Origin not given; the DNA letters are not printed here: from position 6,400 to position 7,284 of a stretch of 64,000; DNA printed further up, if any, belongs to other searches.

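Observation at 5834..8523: ECF sigma, zinc-finger anti-sigma, cupin-like protein and Sec-TlpA as one overlapping operon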

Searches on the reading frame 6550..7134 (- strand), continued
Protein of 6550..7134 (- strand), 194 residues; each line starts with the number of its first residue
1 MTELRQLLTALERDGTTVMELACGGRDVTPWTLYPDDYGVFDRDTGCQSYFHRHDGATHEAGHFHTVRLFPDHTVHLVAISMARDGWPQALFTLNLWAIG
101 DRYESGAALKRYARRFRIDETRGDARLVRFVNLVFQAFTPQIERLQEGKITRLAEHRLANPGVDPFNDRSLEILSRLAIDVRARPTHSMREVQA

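Call 62: search_protein_families(library=pfam, proteins=[L032:8733-9686:+, L032:9714-10943:+, L032:3934-4548:+, L039:6823-7941:+, L039:8764-9189:-, L039:5992-6699:-, L066:4183-5607:+, L066:6002-6694:+, L066:9351-9722:+, L066:9715-10167:-], max_evalue=0.001)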
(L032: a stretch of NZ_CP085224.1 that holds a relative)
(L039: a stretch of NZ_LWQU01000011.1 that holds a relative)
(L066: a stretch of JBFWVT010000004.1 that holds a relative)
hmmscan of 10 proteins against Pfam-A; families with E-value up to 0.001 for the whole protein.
L032:8733-9686:+ (317 aa): 1 family
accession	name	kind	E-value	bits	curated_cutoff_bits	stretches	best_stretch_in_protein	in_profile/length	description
PF00581.25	Rhodanese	-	1.6e-29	102.7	22.2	2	34-160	2-101/102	Rhodanese-like domain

L032:9714-10943:+ (409 aa): 1 family
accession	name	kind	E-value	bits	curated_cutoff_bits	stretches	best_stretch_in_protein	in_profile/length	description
PF04143.19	Sulf_transp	-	1e-76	258.9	27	1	67-394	1-309/310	Sulphur transport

L032:3934-4548:+ (204 aa): 1 family
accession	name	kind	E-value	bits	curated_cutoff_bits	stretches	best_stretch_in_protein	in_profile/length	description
PF00174.25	Oxidored_molyb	-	4.4e-05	23.6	24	1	107-174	70-144/169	Oxidoreductase molybdopterin binding domain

L039:6823-7941:+ (372 aa): 3 families
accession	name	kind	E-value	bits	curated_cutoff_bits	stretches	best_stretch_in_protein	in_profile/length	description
PF16868.10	NMT1_3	-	6.3e-57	193.8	27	1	82-368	1-287/289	NMT1-like family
PF09084.16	NMT1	-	1.5e-07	32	20.5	1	122-252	33-155/216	NMT1/THI5 like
PF12974.12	Phosphonate-bd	-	1.5e-07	31.5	27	1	116-247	35-164/242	ABC transporter, phosphonate, periplasmic substrate-binding protein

L039:8764-9189:- (141 aa): 1 family
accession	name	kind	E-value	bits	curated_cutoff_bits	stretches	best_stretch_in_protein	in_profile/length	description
PF00034.26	Cytochrom_C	-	5e-13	50.6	21.3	1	49-141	6-90/90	Cytochrome c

L039:5992-6699:- (235 aa): 1 family
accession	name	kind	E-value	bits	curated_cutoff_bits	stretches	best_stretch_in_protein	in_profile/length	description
PF05257.22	CHAP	-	4.1e-14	53.3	26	1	23-96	9-81/81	CHAP domain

L066:4183-5607:+ (474 aa): 15 families
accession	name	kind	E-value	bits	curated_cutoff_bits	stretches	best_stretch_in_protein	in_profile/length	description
PF07992.20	Pyr_redox_2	-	3.6e-61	207.6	26.1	1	7-320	2-290/291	Pyridine nucleotide-disulphide oxidoreductase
PF02852.28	Pyr_redox_dim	-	2.4e-24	86.1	25.3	1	342-449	2-109/110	Pyridine nucleotide-disulphide oxidoreductase, dimerisation domain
PF00070.33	Pyr_redox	-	1.1e-16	61.5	22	1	172-245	1-75/82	Pyridine nucleotide-disulphide oxidoreductase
PF13738.12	Pyr_redox_3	-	2.9e-14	53.5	30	1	124-305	116-305/305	Pyridine nucleotide-disulphide oxidoreductase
PF03486.20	HI0933_like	-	6.5e-09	36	50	1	7-41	2-36/244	HI0933-like protein Rossmann domain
PF01134.28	GIDA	-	2.5e-08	33.9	22.1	1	7-67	1-67/391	Glucose inhibited division protein A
PF01262.27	AlaDh_PNT_C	-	2.9e-07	30.6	23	0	8-37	31-60/214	Alanine dehydrogenase/PNT, C-terminal domain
PF13450.12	NAD_binding_8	-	5.1e-07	30.3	21.9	1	10-44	1-36/68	NAD(P)-binding Rossmann-like domain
PF01266.30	DAO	-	6.7e-07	29.6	27.9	1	7-40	1-35/353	FAD dependent oxidoreductase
PF01494.25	FAD_binding_3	-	1.3e-06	28.3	22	0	6-38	2-34/349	FAD binding domain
PF12831.13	FAD_oxidored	-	1.6e-05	24.9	27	1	7-42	1-37/416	FAD dependent oxidoreductase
PF13434.12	Lys_Orn_oxgnase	-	5.3e-05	22.9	21.3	0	128-213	143-234/339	L-lysine 6-monooxygenase/L-ornithine 5-monooxygenase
PF00890.30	FAD_binding_2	-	0.00018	21.3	20.4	1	7-38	1-32/414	FAD binding domain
PF13478.12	XdhC_C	-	0.00033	21.6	29.7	0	173-204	1-32/125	XdhC Rossmann domain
PF02826.25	2-Hacid_dh_C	-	0.00098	19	25.1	0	172-204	38-70/178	D-isomer specific 2-hydroxyacid dehydrogenase, NAD binding domain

L066:6002-6694:+ (230 aa): 1 family
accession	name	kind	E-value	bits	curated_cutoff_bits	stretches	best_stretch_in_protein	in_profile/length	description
PF02627.25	CMD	-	2.7e-10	40.5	23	1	72-155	1-83/84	Carboxymuconolactone decarboxylase family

L066:9351-9722:+ (123 aa): 3 families
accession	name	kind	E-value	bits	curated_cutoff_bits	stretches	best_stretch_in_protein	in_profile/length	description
PF00578.27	AhpC-TSA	-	1.7e-11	44.6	26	1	1-99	48-123/124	AhpC/TSA family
PF08534.16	Redoxin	-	0.00047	20.4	26.6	0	11-107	61-138/148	Redoxin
PF13911.12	AhpC-TSA_2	-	0.0007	20.4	27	0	6-70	7-71/114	AhpC/TSA antioxidant enzyme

L066:9715-10167:- (150 aa): 3 families
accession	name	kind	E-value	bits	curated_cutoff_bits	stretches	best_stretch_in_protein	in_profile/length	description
PF13411.12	MerR_1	-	5.3e-18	65.3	21.6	1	13-79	2-67/69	MerR HTH family regulatory protein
PF09278.17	MerR-DNA-bind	-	6.2e-17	62.4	25.4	1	57-119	3-64/65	MerR, DNA binding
PF00376.29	MerR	-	6.7e-15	55.1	28.2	1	13-50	1-38/38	MerR family regulatory protein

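Call 74: search_protein_representatives(alignment_id=A1)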
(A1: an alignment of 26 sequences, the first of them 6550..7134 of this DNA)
Query: 26 sequences, 198 profile positions. Proteins with E-value up to 0.001 (for the whole library): 751; up to 1e-10: 452; up to 1e-30: 23. The best 150 are listed.
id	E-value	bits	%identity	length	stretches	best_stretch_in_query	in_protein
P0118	1.1e-94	331.8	-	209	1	2-192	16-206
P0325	1.3e-91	321.8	-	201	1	1-190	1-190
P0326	2.4e-87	307.9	-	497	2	6-195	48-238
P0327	4.7e-62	225.4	-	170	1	2-140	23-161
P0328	7.0e-60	218.3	-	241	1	4-193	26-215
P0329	5.0e-57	208.9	-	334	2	6-194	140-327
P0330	1.5e-52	194.4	-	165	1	38-184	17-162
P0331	2.7e-52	193.5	-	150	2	98-194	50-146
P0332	1.9e-46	174.4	-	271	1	6-194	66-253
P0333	1.3e-44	168.4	-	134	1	63-166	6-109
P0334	2.4e-44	167.6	-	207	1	2-97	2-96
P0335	3.9e-43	163.6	-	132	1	1-93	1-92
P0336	2.4e-42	161.1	-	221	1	22-192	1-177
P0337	1.1e-41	158.9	-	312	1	3-193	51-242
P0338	7.5e-41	156.2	-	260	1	3-191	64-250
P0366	4.5e-27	111.2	-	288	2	75-190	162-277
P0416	2.1e-23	99.2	-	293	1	12-195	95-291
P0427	7.4e-23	97.4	-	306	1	12-189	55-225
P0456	2.0e-21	92.7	-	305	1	29-185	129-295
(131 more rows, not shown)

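Call 75: search_protein_families(library=pfam, proteins=[P0326, P0329, P0337, P0427, P0456, P0366, P0416], max_evalue=0.001)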
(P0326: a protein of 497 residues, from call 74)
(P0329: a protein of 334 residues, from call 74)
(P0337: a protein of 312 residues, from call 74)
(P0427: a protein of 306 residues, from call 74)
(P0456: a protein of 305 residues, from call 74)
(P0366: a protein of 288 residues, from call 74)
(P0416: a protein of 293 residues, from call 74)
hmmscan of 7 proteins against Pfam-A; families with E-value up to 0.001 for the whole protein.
P0326 (497 aa): 1 family
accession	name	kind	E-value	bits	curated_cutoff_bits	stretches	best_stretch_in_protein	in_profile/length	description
PF22308.1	DUF6969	-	1.6e-92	309.1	27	2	296-475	2-201/201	Domain of unknown function (DUF6969)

P0329 (334 aa): 1 family
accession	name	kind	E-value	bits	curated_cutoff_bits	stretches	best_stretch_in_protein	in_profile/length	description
PF22308.1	DUF6969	-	1.2e-62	211.6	27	2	137-315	3-201/201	Domain of unknown function (DUF6969)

P0337 (312 aa): 1 family
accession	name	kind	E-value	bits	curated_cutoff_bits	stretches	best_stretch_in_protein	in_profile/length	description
PF22308.1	DUF6969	-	6.5e-40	137.3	27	1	50-229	2-199/201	Domain of unknown function (DUF6969)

P0427 (306 aa): 2 families
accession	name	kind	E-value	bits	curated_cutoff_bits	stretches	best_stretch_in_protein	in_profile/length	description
PF22308.1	DUF6969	-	2.7e-52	177.7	27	1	58-218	16-201/201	Domain of unknown function (DUF6969)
PF09413.15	DUF2007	-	3.9e-08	33.8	25.7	1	242-300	8-65/66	Putative prokaryotic signal transducing protein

P0456 (305 aa): 1 family
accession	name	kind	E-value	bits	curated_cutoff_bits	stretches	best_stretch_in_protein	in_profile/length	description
PF22308.1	DUF6969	-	7.1e-66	222.1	27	1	90-292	2-201/201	Domain of unknown function (DUF6969)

P0366 (288 aa): 1 family
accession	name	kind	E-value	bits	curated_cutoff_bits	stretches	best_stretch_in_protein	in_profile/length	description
PF22308.1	DUF6969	-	1.6e-80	269.9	27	1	71-269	3-201/201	Domain of unknown function (DUF6969)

P0416 (293 aa): 1 family
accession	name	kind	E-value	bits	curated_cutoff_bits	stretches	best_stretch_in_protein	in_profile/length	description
PF22308.1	DUF6969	-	2.1e-72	243.4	27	1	85-278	2-201/201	Domain of unknown function (DUF6969)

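Call 85: search_protein_families(library=pfam, proteins=[L009:1221-2120:-, L016:7374-7703:-, L011:11904-12758:+, L006:4715-4990:-, L005:861-3116:+, L017:3038-4042:-, L006:12374-12925:+, L006:91-837:+, L017:4667-5320:-], max_evalue=0.001)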
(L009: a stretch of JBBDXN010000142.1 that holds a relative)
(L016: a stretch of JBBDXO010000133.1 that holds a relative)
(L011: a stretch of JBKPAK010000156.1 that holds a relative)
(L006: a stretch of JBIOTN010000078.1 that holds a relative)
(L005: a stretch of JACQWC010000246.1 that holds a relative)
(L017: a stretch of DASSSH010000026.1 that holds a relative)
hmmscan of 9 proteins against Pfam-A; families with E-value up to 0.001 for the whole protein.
L009:1221-2120:- (299 aa): 1 family
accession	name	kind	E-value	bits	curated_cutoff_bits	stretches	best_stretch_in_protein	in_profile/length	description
PF03781.23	FGE-sulfatase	-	6.5e-37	128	23.3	1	51-293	5-254/255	Sulfatase-modifying factor enzyme 1-like domain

L016:7374-7703:- (109 aa): 1 family
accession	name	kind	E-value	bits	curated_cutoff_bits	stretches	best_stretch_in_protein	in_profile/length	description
PF00578.27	AhpC-TSA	-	4.4e-06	27.1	26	1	1-80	45-122/124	AhpC/TSA family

L011:11904-12758:+ (284 aa): 2 families
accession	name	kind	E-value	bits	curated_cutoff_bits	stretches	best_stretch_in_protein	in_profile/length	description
PF04055.27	Radical_SAM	-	1.5e-19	71.2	29.5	1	21-158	5-143/166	Radical SAM superfamily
PF13353.11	Fer4_12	-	1.3e-06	29.2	22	1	22-105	14-100/137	4Fe-4S single cluster domain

L006:4715-4990:- (91 aa): 1 family
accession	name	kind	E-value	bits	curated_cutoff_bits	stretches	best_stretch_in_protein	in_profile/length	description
PF04143.19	Sulf_transp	-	1.9e-13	51.1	27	1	19-91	1-73/310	Sulphur transport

L005:861-3116:+ (751 aa): 3 families
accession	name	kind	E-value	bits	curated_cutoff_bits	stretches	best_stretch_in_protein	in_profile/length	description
PF01055.32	Glyco_hydro_31_2nd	-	1.7e-51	176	23.5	1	292-619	1-328/328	Glycosyl hydrolases family 31 TIM-barrel domain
PF21365.3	Glyco_hydro_31_3rd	-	5.6e-23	81.7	24.4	1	627-713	1-87/87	Glycosyl hydrolase family 31 C-terminal domain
PF13802.12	Gal_mutarotas_2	-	4.3e-09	37.4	27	1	53-249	43-183/184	Glycosyl hydrolase 31 N-terminal galactose mutarotase-like domain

L017:3038-4042:- (334 aa): 0 families

L006:12374-12925:+ (183 aa): 2 families
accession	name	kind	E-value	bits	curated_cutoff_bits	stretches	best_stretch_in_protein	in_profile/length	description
PF04173.18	DoxD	-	5.7e-07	30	22.7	1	32-164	6-147/167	TQO small subunit DoxD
PF07681.17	DoxX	-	7.5e-05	23.7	23.6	1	29-116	3-74/85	DoxX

L006:91-837:+ (248 aa): 1 family
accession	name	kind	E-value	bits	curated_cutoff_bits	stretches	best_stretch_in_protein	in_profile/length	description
PF13411.12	MerR_1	-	4.1e-06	27.3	21.6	0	32-60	2-30/69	MerR HTH family regulatory protein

L017:4667-5320:- (217 aa): 1 family
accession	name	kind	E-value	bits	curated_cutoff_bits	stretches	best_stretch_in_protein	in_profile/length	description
PF04784.19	DUF547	-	3.1e-33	114.9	27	1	16-140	5-125/125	Protein of unknown function, DUF547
